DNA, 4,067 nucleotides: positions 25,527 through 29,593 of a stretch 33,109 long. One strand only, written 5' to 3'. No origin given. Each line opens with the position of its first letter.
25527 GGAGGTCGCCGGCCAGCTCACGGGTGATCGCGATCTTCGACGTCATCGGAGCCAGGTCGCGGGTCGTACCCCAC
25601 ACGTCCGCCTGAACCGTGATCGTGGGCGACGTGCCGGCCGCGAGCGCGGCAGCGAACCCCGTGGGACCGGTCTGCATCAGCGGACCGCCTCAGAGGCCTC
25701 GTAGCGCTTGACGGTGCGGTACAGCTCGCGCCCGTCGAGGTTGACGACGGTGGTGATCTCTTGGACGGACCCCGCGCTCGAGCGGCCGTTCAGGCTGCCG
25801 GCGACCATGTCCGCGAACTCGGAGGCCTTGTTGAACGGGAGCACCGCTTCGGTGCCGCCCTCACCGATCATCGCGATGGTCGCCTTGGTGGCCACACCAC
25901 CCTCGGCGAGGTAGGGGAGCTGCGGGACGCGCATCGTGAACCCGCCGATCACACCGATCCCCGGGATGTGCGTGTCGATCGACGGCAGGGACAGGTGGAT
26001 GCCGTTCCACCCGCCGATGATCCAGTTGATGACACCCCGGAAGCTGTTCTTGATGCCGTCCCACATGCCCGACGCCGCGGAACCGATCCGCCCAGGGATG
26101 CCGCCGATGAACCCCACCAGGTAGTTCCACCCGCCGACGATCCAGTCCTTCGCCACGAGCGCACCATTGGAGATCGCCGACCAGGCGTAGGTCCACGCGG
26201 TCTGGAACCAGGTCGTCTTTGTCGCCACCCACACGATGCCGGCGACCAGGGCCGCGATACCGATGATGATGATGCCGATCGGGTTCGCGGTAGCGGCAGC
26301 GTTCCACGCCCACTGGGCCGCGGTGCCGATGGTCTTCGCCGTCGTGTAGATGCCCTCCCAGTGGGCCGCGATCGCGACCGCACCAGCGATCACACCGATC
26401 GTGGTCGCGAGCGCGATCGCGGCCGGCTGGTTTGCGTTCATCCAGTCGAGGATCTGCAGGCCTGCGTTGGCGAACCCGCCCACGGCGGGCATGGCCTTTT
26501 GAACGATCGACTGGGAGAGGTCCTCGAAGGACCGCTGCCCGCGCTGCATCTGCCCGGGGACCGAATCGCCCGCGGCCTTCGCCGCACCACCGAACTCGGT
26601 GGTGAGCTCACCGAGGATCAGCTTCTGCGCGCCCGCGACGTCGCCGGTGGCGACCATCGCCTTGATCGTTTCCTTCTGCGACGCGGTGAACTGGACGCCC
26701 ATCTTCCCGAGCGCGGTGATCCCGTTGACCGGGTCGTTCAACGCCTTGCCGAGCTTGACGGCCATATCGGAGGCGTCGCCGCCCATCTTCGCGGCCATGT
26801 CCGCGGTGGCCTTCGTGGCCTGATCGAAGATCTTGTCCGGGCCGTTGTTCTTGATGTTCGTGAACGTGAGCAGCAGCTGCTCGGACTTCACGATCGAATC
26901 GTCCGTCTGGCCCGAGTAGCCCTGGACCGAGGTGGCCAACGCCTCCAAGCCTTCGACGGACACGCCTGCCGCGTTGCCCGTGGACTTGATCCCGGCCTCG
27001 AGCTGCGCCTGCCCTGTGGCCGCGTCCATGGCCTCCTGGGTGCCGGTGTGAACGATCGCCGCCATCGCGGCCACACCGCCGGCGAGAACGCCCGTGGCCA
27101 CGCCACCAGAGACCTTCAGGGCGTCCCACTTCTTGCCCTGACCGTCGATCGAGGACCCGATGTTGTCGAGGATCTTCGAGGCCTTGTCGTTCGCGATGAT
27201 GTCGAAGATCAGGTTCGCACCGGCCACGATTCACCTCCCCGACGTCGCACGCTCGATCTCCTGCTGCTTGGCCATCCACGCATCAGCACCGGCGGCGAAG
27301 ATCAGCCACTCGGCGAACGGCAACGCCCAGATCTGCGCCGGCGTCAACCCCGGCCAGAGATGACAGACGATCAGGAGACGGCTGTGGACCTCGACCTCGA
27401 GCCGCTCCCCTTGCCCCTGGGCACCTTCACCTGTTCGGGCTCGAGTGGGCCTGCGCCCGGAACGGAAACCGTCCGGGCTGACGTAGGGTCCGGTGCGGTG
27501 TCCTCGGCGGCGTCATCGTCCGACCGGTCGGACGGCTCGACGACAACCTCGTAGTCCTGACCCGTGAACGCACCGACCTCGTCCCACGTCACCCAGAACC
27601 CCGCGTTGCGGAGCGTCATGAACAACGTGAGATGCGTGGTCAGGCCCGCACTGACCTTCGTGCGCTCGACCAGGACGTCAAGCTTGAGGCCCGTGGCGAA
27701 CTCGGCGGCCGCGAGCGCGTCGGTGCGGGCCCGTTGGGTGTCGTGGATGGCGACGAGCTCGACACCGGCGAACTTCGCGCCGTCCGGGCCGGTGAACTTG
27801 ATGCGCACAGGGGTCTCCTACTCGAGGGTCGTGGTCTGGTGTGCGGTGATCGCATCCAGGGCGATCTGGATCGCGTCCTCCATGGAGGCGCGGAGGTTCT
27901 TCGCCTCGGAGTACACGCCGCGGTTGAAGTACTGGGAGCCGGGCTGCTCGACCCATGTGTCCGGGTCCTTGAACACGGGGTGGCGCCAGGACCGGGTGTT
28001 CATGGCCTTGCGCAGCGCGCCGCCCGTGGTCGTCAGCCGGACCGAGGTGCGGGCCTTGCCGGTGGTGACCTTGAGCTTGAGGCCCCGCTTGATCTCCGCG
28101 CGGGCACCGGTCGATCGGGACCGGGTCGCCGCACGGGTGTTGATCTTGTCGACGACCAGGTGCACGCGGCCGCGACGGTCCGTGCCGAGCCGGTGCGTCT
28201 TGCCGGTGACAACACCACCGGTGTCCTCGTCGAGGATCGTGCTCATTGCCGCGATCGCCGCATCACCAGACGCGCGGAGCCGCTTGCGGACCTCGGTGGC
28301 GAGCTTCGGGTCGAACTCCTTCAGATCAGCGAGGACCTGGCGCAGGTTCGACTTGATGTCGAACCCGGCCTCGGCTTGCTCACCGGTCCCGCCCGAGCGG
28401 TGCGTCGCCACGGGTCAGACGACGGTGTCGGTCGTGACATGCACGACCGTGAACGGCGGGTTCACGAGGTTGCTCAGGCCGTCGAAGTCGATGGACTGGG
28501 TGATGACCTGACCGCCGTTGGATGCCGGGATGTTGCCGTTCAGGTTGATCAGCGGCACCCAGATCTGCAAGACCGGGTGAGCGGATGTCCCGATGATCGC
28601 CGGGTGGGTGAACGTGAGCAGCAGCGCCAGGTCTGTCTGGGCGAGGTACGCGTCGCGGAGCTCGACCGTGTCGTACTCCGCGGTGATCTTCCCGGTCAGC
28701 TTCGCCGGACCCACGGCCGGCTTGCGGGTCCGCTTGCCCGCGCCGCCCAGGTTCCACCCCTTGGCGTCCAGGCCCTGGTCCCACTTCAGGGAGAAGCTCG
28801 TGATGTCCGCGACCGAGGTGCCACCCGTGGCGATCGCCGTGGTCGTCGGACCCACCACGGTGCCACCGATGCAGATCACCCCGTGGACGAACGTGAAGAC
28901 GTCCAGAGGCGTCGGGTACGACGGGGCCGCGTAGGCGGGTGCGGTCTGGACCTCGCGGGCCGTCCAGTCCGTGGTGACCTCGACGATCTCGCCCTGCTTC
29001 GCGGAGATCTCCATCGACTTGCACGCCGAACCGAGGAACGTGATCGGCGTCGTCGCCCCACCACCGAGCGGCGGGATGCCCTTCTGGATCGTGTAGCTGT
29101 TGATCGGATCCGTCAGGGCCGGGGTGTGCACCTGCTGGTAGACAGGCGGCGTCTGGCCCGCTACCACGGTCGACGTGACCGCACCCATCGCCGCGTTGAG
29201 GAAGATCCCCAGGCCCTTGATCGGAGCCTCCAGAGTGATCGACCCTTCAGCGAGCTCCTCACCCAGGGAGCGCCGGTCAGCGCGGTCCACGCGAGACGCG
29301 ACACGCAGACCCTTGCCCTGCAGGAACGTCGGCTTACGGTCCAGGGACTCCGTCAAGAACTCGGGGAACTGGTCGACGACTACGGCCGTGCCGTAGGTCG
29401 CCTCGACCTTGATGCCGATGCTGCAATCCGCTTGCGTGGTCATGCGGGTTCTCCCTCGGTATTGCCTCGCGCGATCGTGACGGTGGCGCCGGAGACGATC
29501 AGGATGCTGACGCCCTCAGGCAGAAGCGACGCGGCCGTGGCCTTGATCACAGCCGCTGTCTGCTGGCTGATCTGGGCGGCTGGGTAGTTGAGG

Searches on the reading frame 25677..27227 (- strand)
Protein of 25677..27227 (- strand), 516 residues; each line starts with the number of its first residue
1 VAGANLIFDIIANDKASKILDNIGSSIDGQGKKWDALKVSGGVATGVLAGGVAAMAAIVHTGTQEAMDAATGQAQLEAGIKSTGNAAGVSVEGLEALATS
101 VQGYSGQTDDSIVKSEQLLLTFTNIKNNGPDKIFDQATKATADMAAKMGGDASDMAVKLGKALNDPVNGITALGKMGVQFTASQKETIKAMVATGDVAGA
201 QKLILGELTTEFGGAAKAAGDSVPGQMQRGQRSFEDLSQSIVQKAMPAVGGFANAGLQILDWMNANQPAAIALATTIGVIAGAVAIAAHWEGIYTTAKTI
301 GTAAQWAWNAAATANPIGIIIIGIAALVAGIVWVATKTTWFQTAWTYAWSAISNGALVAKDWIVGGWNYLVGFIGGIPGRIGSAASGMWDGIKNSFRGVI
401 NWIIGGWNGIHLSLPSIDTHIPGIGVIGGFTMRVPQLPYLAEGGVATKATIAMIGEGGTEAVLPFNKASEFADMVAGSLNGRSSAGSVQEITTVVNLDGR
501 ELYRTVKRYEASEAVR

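Call 79: search_protein_families(library=phrogs, proteins=[window:25677-27227:-], max_evalue=0.00001)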
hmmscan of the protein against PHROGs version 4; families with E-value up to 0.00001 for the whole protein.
window:25677-27227:- (516 aa): 16 families
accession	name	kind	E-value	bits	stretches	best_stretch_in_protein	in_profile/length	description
phrog_27166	-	tail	5.5e-25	88.7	1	37-330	48-325/751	tail length tape measure protein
phrog_971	-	lysis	7.5e-23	82.2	1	68-375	288-578/1338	endolysin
phrog_4197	-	tail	5.6e-22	78.4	1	359-445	1041-1100/1783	tail length tape measure protein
phrog_8462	-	tail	2.5e-17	63.8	1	39-418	53-409/672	tail length tape measure protein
phrog_58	-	tail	2.5e-15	56.9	1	21-367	299-671/1544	tail length tape measure protein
phrog_34082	-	tail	6.8e-15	55.8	1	361-492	425-551/579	tail length tape measure protein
phrog_3981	-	tail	1.7e-14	54.9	1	14-464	16-503/584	tail length tape measure protein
phrog_26084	-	tail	2.3e-14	53.3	1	41-245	254-450/1263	tail length tape measure protein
phrog_991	-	tail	5.3e-13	48.5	1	13-467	249-876/1966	tail length tape measure protein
phrog_38258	-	unknown function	2.7e-08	34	1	279-400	143-261/427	-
phrog_24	-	tail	7e-08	32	1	42-212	315-474/1151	tail length tape measure protein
phrog_28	-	tail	1.7e-07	31.2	1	176-508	488-759/1228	tail length tape measure protein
phrog_5218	-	unknown function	1e-06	28.2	1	165-338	485-663/1599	-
phrog_20739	-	tail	1.9e-06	28.3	1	41-214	64-228/336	tail length tape measure protein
phrog_1068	-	tail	2.3e-06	27.6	1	239-411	320-510/706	tail length tape measure protein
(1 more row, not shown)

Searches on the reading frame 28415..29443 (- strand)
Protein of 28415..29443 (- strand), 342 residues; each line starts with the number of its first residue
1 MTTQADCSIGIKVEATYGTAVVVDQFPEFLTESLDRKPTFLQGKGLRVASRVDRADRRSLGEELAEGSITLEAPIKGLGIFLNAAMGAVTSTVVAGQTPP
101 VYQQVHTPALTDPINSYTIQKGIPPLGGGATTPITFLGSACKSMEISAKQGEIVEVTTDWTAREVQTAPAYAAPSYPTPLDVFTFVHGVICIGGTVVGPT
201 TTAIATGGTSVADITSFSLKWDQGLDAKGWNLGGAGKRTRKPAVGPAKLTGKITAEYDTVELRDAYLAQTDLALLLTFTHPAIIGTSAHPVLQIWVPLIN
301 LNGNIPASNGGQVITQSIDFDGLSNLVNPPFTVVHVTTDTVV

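Call 79: search_protein_families(library=phrogs, proteins=[window:28415-29443:-], max_evalue=0.00001)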
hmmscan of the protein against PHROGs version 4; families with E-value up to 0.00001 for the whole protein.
window:28415-29443:- (342 aa): 1 family
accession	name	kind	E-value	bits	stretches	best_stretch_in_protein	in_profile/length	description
phrog_290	-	tail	7.2e-24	85.8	1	4-325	16-319/411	minor tail protein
